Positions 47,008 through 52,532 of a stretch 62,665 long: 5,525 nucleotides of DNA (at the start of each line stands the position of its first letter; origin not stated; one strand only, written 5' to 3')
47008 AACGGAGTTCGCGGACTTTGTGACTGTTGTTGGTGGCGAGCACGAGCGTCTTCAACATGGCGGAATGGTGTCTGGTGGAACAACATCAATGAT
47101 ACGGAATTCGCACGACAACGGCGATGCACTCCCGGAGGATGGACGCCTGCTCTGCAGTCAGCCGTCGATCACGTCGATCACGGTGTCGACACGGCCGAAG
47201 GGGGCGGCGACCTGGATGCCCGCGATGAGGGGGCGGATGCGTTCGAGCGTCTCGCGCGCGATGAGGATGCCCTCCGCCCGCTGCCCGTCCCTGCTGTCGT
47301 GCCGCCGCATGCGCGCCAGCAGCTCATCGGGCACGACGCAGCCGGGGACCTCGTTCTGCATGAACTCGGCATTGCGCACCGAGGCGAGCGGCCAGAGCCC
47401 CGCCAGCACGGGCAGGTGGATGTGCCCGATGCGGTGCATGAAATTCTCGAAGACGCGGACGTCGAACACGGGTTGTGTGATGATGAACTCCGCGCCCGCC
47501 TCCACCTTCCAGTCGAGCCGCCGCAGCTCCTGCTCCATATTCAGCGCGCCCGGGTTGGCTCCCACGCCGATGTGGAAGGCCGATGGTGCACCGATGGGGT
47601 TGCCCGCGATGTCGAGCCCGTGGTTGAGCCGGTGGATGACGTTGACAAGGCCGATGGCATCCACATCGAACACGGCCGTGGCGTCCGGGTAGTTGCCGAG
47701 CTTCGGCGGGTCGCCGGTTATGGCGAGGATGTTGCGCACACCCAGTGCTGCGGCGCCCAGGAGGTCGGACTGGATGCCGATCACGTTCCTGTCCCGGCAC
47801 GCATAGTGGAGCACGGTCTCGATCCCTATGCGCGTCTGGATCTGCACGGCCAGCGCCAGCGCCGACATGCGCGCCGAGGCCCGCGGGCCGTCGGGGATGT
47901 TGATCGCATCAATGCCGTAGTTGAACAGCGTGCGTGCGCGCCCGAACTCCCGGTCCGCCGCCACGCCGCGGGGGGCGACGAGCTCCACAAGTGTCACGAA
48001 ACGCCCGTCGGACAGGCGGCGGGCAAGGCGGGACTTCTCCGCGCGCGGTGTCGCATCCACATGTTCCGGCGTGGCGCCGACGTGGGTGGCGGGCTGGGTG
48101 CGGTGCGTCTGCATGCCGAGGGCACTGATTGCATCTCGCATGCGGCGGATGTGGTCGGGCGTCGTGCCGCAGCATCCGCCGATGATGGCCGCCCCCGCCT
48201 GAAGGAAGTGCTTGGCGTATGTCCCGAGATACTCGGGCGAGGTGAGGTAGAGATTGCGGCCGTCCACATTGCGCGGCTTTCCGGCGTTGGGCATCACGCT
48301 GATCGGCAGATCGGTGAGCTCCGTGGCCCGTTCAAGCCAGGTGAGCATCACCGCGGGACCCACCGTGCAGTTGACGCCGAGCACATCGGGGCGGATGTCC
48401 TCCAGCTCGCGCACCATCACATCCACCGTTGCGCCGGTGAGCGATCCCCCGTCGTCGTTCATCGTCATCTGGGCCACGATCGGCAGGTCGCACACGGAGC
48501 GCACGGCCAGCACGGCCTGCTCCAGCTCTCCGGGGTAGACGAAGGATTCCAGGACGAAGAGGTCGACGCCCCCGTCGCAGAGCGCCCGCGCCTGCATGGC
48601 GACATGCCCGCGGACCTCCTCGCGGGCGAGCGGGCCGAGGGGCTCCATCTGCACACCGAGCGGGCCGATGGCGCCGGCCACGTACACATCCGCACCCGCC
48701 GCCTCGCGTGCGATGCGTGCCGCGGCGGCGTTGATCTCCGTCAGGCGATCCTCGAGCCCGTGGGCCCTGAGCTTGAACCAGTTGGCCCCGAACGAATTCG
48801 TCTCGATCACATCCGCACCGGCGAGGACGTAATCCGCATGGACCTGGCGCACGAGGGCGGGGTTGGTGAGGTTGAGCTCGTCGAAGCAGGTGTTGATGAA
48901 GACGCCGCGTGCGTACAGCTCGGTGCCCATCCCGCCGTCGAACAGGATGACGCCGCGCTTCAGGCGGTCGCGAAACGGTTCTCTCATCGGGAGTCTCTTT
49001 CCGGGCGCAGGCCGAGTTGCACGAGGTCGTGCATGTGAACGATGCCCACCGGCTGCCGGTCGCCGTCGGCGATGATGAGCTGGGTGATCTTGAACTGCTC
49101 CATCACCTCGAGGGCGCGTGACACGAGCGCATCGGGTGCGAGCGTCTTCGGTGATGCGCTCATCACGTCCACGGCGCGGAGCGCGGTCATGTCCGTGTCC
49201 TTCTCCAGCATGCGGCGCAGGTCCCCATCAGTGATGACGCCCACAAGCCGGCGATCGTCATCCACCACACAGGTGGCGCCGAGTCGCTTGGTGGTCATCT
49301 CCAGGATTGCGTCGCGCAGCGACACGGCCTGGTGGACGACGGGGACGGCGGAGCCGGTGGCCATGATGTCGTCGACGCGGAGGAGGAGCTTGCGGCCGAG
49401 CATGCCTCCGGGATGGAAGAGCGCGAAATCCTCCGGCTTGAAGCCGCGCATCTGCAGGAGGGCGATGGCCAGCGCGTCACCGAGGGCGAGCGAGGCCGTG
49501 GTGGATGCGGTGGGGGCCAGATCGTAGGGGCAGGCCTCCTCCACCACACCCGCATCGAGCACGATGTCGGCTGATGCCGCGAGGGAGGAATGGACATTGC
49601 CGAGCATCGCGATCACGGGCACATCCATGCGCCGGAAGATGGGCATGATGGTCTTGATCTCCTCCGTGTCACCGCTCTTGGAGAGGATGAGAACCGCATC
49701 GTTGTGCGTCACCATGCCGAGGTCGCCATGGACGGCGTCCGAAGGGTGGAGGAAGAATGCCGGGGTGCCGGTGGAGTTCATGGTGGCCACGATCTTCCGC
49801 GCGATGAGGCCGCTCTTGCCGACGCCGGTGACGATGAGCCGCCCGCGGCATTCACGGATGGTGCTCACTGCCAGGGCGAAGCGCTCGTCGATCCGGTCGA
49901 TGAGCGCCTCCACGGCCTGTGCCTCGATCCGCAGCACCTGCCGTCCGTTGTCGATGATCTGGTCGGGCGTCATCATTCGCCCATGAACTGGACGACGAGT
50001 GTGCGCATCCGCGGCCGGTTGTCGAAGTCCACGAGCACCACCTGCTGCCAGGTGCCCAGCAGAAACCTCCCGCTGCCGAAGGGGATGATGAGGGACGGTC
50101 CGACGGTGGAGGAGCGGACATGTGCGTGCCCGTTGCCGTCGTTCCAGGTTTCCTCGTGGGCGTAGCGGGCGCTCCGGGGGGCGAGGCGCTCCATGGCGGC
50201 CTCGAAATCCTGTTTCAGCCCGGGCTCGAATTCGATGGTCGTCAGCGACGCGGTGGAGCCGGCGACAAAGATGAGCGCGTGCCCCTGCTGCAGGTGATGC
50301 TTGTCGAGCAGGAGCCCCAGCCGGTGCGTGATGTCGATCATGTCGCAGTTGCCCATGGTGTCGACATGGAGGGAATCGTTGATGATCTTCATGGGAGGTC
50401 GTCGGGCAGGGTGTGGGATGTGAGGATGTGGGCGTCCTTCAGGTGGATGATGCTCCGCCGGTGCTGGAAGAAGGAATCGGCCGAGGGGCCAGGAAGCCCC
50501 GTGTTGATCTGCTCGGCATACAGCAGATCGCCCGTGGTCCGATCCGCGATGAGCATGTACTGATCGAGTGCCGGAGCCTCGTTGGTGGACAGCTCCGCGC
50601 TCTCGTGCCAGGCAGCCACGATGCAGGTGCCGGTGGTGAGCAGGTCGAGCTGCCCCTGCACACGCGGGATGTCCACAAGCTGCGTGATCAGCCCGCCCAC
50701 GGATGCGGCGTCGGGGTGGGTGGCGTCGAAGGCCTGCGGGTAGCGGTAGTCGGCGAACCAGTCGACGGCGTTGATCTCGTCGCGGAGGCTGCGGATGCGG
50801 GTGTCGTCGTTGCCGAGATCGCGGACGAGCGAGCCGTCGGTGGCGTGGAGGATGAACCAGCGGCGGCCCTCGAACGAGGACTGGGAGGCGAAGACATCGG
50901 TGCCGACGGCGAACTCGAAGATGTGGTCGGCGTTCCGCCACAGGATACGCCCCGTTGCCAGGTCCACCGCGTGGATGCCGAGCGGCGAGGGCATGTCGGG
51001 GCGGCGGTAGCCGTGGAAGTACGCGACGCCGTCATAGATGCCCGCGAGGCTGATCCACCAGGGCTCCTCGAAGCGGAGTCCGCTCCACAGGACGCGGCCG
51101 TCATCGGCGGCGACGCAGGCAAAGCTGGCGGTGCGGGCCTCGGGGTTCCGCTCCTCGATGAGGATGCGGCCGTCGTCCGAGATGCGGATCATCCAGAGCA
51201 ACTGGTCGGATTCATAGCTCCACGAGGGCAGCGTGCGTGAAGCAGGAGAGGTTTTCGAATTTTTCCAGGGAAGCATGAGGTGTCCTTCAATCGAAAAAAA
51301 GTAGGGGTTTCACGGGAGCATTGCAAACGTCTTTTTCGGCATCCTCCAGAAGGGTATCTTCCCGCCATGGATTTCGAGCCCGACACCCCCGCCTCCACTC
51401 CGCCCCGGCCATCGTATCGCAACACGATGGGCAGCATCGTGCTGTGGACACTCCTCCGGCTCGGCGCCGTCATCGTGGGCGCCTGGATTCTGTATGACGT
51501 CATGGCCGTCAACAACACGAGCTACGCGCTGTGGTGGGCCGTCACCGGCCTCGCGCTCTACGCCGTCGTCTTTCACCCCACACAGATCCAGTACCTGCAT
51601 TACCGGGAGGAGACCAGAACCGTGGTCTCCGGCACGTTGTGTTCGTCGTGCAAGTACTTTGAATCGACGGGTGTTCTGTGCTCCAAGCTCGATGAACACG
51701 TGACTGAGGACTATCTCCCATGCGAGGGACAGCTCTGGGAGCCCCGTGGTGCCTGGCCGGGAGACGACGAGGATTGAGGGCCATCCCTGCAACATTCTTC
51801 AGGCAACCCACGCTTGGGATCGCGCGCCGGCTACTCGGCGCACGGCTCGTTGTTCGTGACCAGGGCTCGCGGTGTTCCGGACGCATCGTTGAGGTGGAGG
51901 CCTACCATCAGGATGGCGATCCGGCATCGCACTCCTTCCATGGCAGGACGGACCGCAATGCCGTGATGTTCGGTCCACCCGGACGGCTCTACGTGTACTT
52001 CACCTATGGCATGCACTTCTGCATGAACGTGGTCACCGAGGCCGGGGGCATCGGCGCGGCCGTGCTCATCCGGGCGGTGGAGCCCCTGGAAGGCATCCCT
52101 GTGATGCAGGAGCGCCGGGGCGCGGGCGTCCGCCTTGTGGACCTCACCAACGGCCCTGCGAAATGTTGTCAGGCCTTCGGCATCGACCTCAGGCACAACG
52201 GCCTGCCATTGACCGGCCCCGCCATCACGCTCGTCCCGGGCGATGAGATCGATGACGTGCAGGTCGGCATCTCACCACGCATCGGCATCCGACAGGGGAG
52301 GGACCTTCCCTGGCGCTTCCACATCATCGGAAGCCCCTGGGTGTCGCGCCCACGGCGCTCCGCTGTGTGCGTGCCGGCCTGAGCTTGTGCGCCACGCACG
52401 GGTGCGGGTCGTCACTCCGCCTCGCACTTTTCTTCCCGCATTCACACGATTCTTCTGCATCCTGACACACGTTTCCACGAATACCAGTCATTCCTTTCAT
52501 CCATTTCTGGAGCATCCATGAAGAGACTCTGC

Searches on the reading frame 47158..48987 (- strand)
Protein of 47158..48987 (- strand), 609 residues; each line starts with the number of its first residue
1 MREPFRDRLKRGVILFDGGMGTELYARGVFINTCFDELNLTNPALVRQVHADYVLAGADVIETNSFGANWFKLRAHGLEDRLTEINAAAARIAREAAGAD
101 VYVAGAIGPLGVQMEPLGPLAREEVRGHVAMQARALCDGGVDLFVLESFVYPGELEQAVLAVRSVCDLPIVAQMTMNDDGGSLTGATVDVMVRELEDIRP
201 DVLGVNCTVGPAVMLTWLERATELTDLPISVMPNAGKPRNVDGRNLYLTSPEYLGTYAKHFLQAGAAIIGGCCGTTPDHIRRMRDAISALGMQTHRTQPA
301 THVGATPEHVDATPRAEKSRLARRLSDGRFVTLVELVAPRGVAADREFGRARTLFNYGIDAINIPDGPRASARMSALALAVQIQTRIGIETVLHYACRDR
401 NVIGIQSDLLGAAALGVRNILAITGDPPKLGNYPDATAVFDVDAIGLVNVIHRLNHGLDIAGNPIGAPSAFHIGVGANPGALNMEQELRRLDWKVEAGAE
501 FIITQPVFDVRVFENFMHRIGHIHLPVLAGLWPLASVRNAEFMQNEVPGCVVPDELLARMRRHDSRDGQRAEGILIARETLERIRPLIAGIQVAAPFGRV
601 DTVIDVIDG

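Call 52: search_protein_families(library=pfam, proteins=[window:47158-48987:-], max_evalue=0.00001)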
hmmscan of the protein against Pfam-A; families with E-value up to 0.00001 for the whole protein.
window:47158-48987:- (609 aa): 2 families
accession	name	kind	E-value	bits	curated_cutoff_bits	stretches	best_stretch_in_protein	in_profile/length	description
PF02574.22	S-methyl_trans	-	1e-67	229.5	22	1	15-286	2-282/283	Homocysteine S-methyltransferase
PF02219.23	MTHFR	-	8.3e-35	120.9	24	1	322-582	3-258/287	Methylenetetrahydrofolate reductase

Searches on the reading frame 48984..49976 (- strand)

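Call 52: search_protein_families(library=pfam, proteins=[window:48984-49976:-], max_evalue=0.00001)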
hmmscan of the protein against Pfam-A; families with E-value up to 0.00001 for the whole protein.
window:48984-49976:- (330 aa): 2 families
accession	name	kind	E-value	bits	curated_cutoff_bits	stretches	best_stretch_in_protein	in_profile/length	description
PF01380.27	SIS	-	1e-22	80.7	25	1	42-172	4-131/131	SIS domain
PF00571.33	CBS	-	5.9e-19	68.6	24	2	270-320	3-53/57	CBS domain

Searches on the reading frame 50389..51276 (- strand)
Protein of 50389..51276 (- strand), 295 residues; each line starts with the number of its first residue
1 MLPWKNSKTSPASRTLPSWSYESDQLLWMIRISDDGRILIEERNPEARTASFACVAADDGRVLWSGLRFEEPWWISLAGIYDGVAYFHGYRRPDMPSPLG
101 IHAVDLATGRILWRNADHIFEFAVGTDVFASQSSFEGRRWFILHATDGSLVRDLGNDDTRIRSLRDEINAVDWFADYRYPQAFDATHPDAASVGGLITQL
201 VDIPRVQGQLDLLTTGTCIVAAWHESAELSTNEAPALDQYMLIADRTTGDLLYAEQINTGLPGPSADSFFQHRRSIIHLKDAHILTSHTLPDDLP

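Call 52: search_protein_families(library=pfam, proteins=[window:50389-51276:-], max_evalue=0.00001)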
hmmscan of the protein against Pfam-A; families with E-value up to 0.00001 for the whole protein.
window:50389-51276:- (295 aa): 1 family
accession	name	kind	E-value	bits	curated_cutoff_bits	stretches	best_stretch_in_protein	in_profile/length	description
PF16248.10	DUF4905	-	8.2e-24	83.8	29.6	1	34-113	4-83/83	Domain of unknown function (DUF4905)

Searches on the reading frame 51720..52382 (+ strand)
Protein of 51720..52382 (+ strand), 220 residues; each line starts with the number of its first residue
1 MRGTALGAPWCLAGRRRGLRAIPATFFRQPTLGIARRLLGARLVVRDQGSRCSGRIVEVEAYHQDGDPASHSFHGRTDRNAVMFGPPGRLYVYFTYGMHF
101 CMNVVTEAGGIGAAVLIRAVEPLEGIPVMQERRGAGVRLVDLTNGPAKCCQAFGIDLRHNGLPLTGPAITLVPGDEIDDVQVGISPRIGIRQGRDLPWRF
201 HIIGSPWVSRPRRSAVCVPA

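Call 52: search_protein_families(library=pfam, proteins=[window:51720-52382:+], max_evalue=0.00001)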
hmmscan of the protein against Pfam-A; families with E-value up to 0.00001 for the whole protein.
window:51720-52382:+ (220 aa): 1 family
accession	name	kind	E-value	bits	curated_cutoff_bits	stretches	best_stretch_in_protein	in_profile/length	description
PF02245.21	Pur_DNA_glyco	-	1.2e-66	223.9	27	1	26-205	2-180/181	Methylpurine-DNA glycosylase (MPG)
